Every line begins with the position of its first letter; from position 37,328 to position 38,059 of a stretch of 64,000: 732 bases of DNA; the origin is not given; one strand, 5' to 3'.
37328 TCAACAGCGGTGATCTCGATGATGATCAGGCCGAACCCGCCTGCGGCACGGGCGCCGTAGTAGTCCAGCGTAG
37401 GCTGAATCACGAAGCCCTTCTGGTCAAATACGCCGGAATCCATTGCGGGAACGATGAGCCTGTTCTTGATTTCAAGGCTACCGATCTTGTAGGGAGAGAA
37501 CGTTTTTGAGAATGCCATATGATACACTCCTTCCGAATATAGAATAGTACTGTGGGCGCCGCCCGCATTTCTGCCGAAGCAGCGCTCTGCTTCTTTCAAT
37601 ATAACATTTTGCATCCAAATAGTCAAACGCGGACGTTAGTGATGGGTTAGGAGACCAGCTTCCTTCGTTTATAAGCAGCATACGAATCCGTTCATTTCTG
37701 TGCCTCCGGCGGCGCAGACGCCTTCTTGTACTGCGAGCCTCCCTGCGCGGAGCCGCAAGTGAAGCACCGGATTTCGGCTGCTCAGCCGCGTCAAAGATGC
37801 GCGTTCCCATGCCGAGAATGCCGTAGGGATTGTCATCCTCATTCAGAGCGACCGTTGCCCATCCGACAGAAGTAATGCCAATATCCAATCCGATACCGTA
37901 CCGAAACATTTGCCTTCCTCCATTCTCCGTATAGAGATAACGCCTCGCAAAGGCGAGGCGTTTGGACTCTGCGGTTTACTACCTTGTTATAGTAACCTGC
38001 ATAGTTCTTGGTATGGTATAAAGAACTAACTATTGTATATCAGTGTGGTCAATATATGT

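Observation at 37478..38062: Orphan 5' stub of a type II-C-like cas9 gene, with intact promoter, RBS and structured leader, wedged between a flavin oxidoreductase and a sortase B gene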

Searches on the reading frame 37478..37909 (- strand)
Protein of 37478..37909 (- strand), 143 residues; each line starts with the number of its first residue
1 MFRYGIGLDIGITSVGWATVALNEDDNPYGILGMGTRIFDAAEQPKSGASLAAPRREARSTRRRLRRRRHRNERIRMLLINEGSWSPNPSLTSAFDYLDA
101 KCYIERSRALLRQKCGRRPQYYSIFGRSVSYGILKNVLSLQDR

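Call 3: search_protein_families(library=pfam, proteins=[window:37478-37909:-], max_evalue=1)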
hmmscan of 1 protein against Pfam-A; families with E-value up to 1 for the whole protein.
window:37478-37909:- (143 aa): 1 family
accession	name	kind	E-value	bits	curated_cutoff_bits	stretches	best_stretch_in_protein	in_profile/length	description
PF16096.10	FXR_C1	-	0.44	11.2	28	0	20-75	9-57/76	Fragile X-related 1 protein C-terminal region 2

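Call 4: search_protein_families(library=ncbifam, proteins=[window:37478-37909:-], max_evalue=1)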
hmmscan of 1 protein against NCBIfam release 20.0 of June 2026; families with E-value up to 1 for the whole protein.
window:37478-37909:- (143 aa): 1 family
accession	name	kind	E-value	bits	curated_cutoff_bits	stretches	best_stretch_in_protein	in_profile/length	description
TIGR01865.2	cas_Csn1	equivalog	9e-27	93.7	100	1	4-90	1-80/1070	type II CRISPR RNA-guided endonuclease Cas9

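Call 7: find_homologous_proteins(query=window:37478-37909:-)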
Query window:37478-37909:- (143 aa): 145 proteins with E <= 0.001 among 210 candidates; the best 120 are listed.
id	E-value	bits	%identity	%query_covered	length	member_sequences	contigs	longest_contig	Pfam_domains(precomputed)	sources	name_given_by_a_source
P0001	9.1e-90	316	100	100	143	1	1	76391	-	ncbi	-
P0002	1.2e-36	143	56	90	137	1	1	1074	-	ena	-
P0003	1.8e-36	143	67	79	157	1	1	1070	-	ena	-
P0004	2.1e-36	143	68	77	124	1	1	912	-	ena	-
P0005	2.2e-36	143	81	38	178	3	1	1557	-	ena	-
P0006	4.3e-36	142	66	78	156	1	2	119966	-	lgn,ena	-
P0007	4.1e-35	138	81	38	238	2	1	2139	-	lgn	-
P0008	2.5e-34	136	65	77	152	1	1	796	-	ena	-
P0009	5.3e-34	135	80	38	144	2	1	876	-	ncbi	-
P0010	8.2e-34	134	80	38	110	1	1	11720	-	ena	-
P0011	1.3e-33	134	65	77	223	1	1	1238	-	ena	-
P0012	2.4e-33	133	75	36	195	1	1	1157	-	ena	-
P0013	2.5e-33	133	65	77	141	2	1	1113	-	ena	-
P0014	2.7e-33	133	78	38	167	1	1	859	-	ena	-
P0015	3.5e-33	132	66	75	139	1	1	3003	-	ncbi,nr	ncbi:MAG: hypothetical protein SPL46_04780, partial [Selenomonadaceae bacterium]|nr:hypothetical pro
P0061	1.0e-26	111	69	45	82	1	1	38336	-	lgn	-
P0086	2.9e-24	103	62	37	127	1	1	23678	-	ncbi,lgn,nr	ncbi:hypothetical protein MR818_12205 [bacterium]|nr:hypothetical protein [bacterium]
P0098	1.9e-23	101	60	37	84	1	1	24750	-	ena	-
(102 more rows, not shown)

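Call 11: find_encoding_contigs(protein=P0001, flank=10000, max_places=6)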
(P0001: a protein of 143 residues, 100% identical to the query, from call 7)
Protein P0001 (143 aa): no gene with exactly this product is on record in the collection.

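Call 12: find_encoding_contigs(protein=P0006, flank=10000, max_places=4)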
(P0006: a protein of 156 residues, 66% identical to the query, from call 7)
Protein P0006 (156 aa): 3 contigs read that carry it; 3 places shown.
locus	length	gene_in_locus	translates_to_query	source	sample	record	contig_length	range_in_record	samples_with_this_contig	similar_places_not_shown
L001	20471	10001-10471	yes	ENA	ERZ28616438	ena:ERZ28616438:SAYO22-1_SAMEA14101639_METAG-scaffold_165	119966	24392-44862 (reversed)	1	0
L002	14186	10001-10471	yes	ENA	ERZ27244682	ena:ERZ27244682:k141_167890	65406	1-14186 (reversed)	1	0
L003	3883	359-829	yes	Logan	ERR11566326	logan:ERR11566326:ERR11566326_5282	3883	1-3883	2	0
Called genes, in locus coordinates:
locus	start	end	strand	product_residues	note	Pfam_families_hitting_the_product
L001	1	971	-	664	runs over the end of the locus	PF03030:H_PPase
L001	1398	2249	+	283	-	PF01553:Acyltransferase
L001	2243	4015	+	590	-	PF00664:ABC_membrane, PF00005:ABC_tran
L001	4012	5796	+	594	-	PF00664:ABC_membrane, PF00005:ABC_tran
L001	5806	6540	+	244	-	PF00106:adh_short, PF08659:KR, PF13561:adh_short_C2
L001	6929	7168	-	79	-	PF01084:Ribosomal_S18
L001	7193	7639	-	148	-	PF00436:SSB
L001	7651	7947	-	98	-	PF01250:Ribosomal_S6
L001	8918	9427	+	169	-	PF07155:ECF-ribofla_trS, PF12822:ECF_trnsprt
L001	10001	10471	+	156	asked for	-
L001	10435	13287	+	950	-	PF18470:Cas9_a, PF13395:HNH_4, PF18541:RuvC_III, PF22702:Cas9_RuvC, PF18541:RuvC_III (weak)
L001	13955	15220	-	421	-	PF00140:Sigma70_r1_2, PF04542:Sigma70_r2, PF04539:Sigma70_r3, PF04545:Sigma70_r4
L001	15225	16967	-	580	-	PF01807:Zn_ribbon_DnaG, PF08275:DNAG_N, PF01751:Toprim, PF13362:Toprim_3 (weak), PF13662:Toprim_4, PF13155:Toprim_2, PF10410:DnaB_bind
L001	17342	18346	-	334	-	PF01966:HD, PF13286:HD_assoc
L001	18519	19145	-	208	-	PF01205:Impact_N, PF09186:DUF1949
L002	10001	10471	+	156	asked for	-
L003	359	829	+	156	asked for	-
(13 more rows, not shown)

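Call 23: find_encoding_contigs(protein=P0061, flank=6000, max_places=3)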
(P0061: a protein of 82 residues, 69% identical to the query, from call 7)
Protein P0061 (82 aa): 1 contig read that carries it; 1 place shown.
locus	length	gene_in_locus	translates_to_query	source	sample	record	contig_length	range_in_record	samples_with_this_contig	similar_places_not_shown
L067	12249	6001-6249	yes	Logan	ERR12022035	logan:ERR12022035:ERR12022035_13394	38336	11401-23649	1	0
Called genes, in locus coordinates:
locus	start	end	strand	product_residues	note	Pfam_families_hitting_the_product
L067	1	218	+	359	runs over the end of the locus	-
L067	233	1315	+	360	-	-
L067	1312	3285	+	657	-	-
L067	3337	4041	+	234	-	PF00535:Glycos_transf_2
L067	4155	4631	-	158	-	-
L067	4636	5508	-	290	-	-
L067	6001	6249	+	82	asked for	-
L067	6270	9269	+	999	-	PF18470:Cas9_a, PF13395:HNH_4, PF18541:RuvC_III, PF22702:Cas9_RuvC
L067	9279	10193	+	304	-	PF01867:Cas_Cas1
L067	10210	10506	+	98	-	PF09827:CRISPR_Cas2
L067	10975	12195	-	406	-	PF28597:T2SSF_N, PF00482:T2SSF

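Call 24: find_encoding_contigs(protein=P0098, flank=6000, max_places=3)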
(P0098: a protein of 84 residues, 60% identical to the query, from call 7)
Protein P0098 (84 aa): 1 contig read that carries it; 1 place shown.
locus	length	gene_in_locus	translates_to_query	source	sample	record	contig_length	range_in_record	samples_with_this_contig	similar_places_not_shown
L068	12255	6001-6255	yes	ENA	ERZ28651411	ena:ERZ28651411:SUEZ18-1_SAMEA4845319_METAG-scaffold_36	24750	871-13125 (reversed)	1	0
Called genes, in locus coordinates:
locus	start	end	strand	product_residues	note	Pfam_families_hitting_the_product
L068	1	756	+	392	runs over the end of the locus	PF00266:Aminotran_5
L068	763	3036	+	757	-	PF03235:GmrSD_N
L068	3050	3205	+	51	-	-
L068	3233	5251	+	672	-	PF13476:AAA_23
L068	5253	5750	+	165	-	-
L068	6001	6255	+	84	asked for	-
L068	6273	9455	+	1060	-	PF18470:Cas9_a, PF13395:HNH_4, PF18541:RuvC_III, PF22702:Cas9_RuvC, PF18541:RuvC_III (weak)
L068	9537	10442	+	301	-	PF01867:Cas_Cas1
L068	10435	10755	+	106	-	PF09827:CRISPR_Cas2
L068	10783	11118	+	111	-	-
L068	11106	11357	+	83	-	PF03747:ADP_ribosyl_GH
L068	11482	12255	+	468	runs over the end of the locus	-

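Call 25: find_encoding_contigs(protein=P0086, flank=6000, max_places=3)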
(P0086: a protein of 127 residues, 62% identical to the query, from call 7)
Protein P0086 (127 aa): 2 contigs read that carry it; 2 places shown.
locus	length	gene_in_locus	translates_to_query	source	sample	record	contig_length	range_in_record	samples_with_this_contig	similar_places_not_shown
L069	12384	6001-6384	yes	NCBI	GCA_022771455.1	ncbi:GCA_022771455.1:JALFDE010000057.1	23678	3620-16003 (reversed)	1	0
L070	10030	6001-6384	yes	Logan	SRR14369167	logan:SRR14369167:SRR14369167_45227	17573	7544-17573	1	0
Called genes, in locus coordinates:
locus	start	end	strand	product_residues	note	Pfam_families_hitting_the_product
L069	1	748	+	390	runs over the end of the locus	PF00266:Aminotran_5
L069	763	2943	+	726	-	PF03235:GmrSD_N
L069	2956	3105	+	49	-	-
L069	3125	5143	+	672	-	PF13476:AAA_23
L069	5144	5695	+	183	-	-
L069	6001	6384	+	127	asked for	-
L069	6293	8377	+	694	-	PF13395:HNH_4, PF18541:RuvC_III, PF22702:Cas9_RuvC, PF18541:RuvC_III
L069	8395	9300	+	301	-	PF01867:Cas_Cas1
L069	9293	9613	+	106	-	PF09827:CRISPR_Cas2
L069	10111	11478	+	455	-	PF01554:MatE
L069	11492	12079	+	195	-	PF13189:Cytidylate_kin2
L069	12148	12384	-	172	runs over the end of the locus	PF00160:Pro_isomerase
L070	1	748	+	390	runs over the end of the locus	PF00266:Aminotran_5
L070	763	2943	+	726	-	PF03235:GmrSD_N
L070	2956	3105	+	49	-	-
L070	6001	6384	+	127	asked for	-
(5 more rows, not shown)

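Call 60: search_solved_structures(query=window:37478-37909:-, max_evalue=0.001, show_alignments=2)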
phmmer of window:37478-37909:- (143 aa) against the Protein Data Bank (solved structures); distinct sequences matched with E-value up to 0.001: 45.
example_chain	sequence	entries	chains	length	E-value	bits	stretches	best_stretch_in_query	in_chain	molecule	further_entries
9ar4_A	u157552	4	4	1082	2.5e-23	85.7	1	3-86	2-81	CRISPR-associated endonuclease Cas9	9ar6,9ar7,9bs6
21dz_A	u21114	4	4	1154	8.6e-23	83.9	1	3-85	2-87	CRISPR-associated endonuclease Cas9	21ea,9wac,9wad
8jtj_A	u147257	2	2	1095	9.9e-23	83.7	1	3-85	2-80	CRISPR-associated endonuclease Cas9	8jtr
8uza_A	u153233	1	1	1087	1.4e-21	80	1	3-85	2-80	CRISPR-associated endonuclease Cas9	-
8uzb_A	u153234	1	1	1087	1.4e-21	80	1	3-85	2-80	CRISPR-associated endonuclease Cas9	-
6jdq_A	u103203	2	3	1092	6.4e-21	77.9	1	3-84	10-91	CRISPR-associated endonuclease Cas9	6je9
8ja0_A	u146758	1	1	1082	6.6e-21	77.8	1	3-84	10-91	CRISPR-associated endonuclease Cas9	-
6kc8_A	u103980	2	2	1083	6.6e-21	77.8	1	3-84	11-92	CRISPR-associated endonuclease Cas9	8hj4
6jdv_A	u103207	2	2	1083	6.6e-21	77.8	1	3-84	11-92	CRISPR-associated endonuclease Cas9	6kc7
6je4_A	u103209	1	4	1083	9.1e-20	74.1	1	3-84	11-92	CRISPR-associated endonuclease Cas9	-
6je3_A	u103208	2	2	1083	1e-19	73.9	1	3-84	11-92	CRISPR-associated endonuclease Cas9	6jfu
6jdj_C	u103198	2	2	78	2.2e-19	72.9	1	3-70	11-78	CRISPR-associated endonuclease Cas9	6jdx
8x5v_A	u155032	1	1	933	1.6e-18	70.1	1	3-83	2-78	BlCas9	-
8hnw_A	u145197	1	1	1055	1.5e-16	63.7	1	3-82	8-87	CRISPR-associated endonuclease Cas9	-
8hnt_A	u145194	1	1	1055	1.5e-16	63.7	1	3-82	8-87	CRISPR-associated endonuclease Cas9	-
5x2g_A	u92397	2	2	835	2.2e-12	50.2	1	6-102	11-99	CRISPR-associated endonuclease Cas9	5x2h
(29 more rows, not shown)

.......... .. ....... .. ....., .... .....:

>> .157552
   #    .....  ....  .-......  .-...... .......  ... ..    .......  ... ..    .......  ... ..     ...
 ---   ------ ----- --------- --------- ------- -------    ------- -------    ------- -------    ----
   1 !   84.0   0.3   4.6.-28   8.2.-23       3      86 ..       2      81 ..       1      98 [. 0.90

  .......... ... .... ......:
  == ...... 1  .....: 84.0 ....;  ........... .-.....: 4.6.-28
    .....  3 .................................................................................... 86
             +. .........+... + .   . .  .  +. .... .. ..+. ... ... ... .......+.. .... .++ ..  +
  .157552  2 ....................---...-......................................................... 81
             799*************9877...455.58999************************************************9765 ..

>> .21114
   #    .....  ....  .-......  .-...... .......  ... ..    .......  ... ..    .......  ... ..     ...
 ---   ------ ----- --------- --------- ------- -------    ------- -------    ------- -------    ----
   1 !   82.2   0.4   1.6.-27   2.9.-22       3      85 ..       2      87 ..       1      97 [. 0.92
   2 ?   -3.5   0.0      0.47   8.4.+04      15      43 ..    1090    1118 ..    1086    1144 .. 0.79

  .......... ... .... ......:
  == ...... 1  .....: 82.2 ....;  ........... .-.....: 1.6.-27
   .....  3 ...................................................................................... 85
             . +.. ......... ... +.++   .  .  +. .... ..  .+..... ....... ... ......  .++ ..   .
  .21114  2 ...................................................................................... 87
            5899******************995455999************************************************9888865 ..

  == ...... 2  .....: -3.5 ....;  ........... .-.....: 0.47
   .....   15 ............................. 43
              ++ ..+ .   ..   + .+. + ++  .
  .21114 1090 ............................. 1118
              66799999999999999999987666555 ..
